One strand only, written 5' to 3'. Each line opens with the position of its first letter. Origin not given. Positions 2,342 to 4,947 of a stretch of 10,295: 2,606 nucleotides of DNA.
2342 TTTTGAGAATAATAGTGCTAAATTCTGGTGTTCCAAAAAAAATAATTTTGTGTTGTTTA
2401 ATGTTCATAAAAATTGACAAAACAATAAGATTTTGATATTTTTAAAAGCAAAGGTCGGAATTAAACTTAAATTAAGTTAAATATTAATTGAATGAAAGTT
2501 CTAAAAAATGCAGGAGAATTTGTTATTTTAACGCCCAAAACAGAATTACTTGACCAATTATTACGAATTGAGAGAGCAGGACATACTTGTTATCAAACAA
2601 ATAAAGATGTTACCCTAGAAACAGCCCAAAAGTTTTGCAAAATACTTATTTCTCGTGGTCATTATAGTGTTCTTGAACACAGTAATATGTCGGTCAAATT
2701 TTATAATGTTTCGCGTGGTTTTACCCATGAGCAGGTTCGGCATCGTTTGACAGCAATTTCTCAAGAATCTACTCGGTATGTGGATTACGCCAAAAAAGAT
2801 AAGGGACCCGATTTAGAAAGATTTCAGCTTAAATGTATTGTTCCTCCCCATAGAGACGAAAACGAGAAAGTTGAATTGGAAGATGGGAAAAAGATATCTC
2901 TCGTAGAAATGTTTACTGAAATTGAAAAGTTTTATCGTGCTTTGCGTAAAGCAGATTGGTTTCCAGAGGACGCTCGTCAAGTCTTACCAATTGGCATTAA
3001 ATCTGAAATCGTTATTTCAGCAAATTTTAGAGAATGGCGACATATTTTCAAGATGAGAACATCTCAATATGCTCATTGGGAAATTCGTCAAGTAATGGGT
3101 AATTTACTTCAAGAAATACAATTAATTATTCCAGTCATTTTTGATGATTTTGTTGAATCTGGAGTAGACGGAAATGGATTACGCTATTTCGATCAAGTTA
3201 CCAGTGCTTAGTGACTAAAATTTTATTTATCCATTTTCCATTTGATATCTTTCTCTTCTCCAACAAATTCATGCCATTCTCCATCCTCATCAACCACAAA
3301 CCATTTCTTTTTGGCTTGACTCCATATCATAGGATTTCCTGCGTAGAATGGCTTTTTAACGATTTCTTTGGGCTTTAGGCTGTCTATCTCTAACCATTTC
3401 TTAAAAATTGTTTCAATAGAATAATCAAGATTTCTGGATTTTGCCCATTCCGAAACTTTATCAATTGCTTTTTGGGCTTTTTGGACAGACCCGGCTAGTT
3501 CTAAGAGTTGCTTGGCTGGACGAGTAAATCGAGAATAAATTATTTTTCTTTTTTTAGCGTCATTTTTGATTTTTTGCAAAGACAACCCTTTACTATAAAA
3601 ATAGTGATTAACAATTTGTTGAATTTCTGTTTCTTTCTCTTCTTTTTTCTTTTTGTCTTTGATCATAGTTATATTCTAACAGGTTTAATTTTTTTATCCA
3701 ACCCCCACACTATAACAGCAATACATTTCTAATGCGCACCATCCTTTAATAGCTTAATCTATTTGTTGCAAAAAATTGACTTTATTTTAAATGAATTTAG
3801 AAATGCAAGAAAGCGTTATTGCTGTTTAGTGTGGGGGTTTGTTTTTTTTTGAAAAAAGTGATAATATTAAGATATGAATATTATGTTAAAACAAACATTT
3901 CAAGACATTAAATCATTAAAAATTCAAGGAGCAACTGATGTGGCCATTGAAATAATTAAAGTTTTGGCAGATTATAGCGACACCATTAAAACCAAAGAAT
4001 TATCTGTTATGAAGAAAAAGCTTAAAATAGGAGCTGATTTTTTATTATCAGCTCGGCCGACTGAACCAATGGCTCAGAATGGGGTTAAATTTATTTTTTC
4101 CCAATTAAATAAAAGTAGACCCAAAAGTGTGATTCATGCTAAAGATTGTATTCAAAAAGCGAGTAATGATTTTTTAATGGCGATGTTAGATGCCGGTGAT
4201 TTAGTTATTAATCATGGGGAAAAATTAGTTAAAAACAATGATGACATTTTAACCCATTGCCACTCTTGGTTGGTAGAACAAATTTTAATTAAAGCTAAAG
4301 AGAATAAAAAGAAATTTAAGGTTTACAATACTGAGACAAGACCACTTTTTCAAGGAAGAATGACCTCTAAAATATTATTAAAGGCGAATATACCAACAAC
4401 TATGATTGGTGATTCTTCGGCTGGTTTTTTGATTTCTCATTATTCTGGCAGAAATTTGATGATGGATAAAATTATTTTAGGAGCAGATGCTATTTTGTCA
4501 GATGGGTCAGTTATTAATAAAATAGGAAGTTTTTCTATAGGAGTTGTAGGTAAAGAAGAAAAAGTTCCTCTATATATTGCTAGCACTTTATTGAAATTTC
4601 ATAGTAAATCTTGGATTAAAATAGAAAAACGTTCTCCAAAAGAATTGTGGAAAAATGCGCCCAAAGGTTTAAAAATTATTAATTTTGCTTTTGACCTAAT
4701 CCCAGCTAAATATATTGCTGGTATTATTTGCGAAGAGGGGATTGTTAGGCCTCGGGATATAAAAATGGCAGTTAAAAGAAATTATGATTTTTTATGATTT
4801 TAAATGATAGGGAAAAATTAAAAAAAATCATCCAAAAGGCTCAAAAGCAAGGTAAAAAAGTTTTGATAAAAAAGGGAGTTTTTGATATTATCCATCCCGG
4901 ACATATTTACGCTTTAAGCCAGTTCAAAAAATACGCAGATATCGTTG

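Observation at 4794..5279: RfaE-II/HldC-like sugar-phosphate nucleotidyltransferase translationally coupled between the R15P isomerase and RuBisCO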

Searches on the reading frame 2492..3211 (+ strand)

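Call 3: search_protein_families(library=pfam, proteins=[window:2492-3211:+], max_evalue=0.01)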
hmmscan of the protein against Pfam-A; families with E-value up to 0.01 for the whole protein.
window:2492-3211:+ (239 aa): 1 family
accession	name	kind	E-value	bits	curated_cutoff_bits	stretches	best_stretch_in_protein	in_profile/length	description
PF02511.20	Thy1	-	1.6e-44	152.4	24.8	1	24-215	11-191/191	Thymidylate synthase complementing protein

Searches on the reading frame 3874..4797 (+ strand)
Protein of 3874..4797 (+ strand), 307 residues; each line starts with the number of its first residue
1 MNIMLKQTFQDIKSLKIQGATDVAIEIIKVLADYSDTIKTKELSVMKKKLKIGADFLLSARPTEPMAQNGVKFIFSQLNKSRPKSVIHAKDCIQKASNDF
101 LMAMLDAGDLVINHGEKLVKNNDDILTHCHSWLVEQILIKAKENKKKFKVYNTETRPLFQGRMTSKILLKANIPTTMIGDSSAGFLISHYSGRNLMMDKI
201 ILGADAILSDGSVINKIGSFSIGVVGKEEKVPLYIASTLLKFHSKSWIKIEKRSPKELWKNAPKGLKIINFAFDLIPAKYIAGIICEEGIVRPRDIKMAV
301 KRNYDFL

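Call 3: search_protein_families(library=pfam, proteins=[window:3874-4797:+], max_evalue=0.01)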
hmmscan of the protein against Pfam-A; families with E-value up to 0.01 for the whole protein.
window:3874-4797:+ (307 aa): 1 family
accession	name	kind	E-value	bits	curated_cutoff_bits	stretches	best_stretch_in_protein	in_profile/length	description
PF01008.23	IF-2B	-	1.4e-61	208.6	22.4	1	16-293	1-280/280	Initiation factor 2 subunit family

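Call 4: search_protein_families(library=ncbifam, proteins=[window:3874-4797:+], max_evalue=0.01)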
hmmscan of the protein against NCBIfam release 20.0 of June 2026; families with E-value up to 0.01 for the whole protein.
window:3874-4797:+ (307 aa): 8 families
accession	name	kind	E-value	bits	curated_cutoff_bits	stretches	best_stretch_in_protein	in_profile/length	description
TIGR00524.1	eIF-2B_rel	subfamily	4.3e-56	190.3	185.85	1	6-293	5-303/303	S-methyl-5-thioribose-1-phosphate isomerase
TIGR00511.1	ribulose_e2b2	equivalog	6.5e-54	183.2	314.1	1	5-304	2-299/301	ribose 1,5-bisphosphate isomerase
NF004700.0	PRK06036.1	equivalog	3.1e-42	144.8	528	1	5-294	33-331/339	S-methyl-5-thioribose-1-phosphate isomerase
NF004326.0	PRK05720.1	subfamily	6.9e-41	140.2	271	1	7-295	42-344/358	s-methyl-5-thioribose-1-phosphate isomerase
TIGR00512.1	salvage_mtnA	equivalog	2.4e-38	131.9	279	1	6-292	31-334/335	S-methyl-5-thioribose-1-phosphate isomerase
NF006210.0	PRK08335.1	equivalog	2.6e-33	115.5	339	1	7-295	8-274/275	translation initiation factor IF-2B subunit alpha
NF004436.0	PRK05772.1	equivalog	9.1e-28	97.5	521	1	7-293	48-351/363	S-methyl-5-thioribose-1-phosphate isomerase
NF004994.0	PRK06372.1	equivalog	1.5e-16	60.5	249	1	122-296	87-251/253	translation initiation factor IF-2B subunit delta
